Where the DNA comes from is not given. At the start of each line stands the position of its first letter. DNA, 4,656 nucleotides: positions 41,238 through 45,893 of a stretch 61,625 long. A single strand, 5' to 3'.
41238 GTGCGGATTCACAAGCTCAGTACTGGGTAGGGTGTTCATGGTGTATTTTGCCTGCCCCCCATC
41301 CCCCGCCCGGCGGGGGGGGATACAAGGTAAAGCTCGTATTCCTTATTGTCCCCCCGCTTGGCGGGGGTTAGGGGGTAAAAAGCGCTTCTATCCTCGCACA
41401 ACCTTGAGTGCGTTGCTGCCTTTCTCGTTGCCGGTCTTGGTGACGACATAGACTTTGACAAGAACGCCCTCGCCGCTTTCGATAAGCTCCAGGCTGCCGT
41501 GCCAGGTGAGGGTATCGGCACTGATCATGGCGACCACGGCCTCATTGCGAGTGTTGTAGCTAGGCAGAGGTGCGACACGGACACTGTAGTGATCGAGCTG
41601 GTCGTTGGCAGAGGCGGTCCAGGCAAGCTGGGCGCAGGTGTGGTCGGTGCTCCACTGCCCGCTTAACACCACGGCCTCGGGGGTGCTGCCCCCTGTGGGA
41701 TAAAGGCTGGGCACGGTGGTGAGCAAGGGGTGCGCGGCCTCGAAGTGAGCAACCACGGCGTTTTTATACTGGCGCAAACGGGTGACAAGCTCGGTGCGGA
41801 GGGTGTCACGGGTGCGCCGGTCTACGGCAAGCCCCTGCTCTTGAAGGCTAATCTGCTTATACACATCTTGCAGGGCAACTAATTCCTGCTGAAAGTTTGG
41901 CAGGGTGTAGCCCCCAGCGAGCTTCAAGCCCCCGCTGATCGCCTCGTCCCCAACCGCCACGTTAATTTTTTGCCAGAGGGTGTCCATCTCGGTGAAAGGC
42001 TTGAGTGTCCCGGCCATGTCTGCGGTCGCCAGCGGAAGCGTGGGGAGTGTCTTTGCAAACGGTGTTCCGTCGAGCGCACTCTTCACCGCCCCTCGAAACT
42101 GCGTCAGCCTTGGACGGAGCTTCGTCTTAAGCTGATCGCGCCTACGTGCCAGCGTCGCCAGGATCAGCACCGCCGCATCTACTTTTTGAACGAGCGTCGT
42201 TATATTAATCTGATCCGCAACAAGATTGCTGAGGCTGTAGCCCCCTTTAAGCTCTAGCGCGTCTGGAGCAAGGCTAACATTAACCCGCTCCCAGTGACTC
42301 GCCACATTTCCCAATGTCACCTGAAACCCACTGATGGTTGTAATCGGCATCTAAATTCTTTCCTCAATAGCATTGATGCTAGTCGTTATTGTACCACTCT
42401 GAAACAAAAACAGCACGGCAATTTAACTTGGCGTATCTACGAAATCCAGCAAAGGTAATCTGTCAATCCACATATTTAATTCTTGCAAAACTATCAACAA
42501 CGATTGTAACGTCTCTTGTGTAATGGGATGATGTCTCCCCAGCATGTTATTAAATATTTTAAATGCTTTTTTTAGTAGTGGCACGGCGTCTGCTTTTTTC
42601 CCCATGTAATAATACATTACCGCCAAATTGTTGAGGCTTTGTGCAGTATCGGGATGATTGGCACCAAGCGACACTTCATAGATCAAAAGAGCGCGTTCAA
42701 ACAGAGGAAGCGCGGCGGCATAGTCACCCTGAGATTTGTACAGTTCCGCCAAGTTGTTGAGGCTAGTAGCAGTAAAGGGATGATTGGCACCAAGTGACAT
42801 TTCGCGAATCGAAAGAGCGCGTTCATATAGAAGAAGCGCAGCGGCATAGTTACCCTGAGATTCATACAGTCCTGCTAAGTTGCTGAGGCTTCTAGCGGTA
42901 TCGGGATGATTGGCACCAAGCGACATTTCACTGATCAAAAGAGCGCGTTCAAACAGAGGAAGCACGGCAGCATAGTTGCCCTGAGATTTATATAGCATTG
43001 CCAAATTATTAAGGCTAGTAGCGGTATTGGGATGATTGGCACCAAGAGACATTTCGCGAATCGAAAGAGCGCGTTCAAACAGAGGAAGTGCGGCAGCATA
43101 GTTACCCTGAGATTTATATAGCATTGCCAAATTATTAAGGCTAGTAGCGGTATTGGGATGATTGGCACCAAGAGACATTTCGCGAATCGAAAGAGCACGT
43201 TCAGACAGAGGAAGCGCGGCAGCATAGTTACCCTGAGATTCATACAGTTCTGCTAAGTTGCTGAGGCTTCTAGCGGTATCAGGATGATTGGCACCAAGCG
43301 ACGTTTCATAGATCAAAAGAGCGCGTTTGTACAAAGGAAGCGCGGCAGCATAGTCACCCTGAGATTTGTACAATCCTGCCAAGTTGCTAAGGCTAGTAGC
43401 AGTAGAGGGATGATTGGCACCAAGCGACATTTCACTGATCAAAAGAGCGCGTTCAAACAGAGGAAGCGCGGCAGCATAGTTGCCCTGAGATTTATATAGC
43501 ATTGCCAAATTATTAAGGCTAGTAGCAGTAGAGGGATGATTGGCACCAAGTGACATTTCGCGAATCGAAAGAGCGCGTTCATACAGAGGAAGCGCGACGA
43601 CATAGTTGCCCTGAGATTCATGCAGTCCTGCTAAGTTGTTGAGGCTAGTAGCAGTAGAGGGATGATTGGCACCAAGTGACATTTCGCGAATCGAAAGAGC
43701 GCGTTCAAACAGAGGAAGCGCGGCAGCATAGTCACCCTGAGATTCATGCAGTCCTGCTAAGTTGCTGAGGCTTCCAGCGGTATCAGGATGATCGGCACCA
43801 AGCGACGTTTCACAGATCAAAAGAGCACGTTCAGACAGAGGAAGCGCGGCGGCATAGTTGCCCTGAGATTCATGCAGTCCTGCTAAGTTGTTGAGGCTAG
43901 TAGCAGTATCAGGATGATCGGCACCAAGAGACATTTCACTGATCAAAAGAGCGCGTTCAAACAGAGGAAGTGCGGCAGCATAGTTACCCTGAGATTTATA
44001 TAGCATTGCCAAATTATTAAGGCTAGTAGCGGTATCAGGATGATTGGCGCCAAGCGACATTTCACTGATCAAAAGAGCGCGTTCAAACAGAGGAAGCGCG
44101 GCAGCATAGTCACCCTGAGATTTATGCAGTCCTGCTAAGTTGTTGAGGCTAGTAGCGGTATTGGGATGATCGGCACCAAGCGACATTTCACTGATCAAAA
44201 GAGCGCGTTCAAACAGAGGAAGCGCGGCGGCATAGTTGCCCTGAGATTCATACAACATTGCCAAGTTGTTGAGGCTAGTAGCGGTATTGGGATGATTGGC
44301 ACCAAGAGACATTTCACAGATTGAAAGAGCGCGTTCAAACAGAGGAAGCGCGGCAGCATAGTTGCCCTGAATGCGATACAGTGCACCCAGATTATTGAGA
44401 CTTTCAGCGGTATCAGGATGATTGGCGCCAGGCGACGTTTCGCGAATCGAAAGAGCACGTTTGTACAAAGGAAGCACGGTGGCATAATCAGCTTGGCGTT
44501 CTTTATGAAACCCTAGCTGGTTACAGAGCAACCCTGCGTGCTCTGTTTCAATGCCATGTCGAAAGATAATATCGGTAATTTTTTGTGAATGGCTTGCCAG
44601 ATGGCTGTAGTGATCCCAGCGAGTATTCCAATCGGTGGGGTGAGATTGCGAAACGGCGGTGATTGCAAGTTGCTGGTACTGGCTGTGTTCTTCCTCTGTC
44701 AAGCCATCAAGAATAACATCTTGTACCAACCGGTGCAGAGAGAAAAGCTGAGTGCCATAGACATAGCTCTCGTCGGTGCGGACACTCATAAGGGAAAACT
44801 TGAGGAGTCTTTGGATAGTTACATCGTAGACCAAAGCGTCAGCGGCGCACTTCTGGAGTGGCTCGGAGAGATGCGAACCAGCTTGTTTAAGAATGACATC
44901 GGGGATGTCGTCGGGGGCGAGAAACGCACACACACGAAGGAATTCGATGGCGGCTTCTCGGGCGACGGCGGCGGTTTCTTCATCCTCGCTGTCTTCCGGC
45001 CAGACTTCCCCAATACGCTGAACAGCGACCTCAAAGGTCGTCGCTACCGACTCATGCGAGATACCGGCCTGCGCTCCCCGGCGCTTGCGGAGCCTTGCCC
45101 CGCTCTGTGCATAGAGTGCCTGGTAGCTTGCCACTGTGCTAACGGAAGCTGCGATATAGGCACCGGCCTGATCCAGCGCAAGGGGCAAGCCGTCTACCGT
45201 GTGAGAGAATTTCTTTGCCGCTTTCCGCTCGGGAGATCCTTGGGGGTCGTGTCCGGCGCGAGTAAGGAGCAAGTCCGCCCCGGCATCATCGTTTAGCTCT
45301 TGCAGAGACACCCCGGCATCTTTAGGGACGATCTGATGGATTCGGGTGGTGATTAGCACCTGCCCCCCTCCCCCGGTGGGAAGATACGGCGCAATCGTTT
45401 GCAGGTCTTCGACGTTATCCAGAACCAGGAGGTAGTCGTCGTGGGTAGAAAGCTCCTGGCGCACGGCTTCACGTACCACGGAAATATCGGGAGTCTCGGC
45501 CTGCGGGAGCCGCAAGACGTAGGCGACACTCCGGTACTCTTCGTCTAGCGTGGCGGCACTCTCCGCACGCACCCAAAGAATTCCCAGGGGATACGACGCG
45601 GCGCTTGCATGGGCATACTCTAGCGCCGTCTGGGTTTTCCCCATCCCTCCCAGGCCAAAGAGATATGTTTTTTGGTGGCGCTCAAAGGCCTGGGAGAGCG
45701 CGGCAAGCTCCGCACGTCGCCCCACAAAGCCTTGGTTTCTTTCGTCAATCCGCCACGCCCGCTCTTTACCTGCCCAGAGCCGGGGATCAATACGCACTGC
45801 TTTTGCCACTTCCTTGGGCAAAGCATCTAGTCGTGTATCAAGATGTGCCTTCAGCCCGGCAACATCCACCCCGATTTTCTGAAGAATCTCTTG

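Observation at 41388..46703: Two-gene NLR-like module: STAND NTPase (novel N-domain + NB-ARC + TPR) with a downstream repeat/FN3-like partner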

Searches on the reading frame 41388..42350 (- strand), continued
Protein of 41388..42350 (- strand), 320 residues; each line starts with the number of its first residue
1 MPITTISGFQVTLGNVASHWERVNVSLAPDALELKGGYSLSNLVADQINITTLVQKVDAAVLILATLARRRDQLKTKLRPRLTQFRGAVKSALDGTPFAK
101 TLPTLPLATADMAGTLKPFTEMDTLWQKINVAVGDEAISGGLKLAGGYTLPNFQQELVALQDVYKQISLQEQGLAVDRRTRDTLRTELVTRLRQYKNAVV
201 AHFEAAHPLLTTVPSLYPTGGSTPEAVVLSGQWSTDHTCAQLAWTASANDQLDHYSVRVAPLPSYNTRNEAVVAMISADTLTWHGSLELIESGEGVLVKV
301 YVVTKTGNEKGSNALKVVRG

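Call 99: search_solved_structures(query=A1, max_evalue=1)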
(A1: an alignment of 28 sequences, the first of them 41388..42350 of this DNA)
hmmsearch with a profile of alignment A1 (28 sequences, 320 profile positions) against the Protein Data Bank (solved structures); distinct sequences matched with E-value up to 1: 14.
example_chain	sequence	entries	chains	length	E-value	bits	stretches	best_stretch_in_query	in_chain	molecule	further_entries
9tlu_C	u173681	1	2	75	0.11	14.8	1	39-85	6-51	Sc-apCC-2-BCL-xL-3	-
9tlp_A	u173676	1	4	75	0.33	13.1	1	39-85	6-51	Sc-apCC-2-BCL-xL-6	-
8grx_A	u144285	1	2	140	0.45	12.7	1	34-122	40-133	Apolipoprotein E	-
1le4_A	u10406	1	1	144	0.47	12.6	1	35-123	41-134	APOLIPOPROTEIN E4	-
6iwb_A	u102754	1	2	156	0.64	12.2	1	31-98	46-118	Apolipoprotein E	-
1b68_A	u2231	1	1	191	0.64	12.2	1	36-123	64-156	APOLIPOPROTEIN E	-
6hk9_A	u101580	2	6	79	0.7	12.1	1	39-86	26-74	Testis-expressed protein 12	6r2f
1gs9_A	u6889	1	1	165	0.72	12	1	35-122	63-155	APOLIPOPROTEIN E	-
9tlq_A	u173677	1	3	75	0.76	11.9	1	39-84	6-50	Sc-apCC-2-BCL-xL-8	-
9sa3_A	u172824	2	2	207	0.77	11.9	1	36-123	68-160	Apolipoprotein E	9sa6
9rbo_A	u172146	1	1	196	0.83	11.8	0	238-303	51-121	Complement C3 beta chain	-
6ncn_A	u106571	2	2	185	0.88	11.7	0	36-122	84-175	Apolipoprotein E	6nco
9tlo_A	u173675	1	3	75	0.92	11.7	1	39-84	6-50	Sc-apCC-2-BCL-xL-5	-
9tlm_A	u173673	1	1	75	0.99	11.6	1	39-87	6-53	Sc-apCC-2-MCL-1-1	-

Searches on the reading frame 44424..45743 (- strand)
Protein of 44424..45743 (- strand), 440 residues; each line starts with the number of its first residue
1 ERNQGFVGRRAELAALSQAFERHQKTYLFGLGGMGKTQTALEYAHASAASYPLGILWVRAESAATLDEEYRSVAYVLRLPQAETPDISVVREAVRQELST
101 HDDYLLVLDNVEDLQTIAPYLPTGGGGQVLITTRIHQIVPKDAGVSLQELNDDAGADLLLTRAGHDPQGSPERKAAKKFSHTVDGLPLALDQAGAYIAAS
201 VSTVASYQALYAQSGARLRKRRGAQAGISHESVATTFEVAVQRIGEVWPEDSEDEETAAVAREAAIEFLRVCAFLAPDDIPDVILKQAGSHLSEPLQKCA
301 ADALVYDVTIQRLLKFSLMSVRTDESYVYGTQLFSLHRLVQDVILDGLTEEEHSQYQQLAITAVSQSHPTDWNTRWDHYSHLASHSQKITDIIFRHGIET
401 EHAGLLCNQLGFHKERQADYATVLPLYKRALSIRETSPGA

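Call 100: search_solved_structures(query=window:44424-45743:-, max_evalue=0.001)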
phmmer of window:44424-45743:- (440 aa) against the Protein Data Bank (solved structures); distinct sequences matched with E-value up to 0.001: 2.
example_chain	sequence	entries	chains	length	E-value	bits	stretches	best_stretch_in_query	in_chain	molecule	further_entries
8k60_I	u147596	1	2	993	8e-11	44.9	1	27-241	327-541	Regulatory protein AfsR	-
8jke_I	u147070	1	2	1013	4.5e-10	42.4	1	27-241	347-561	Regulatory protein AfsR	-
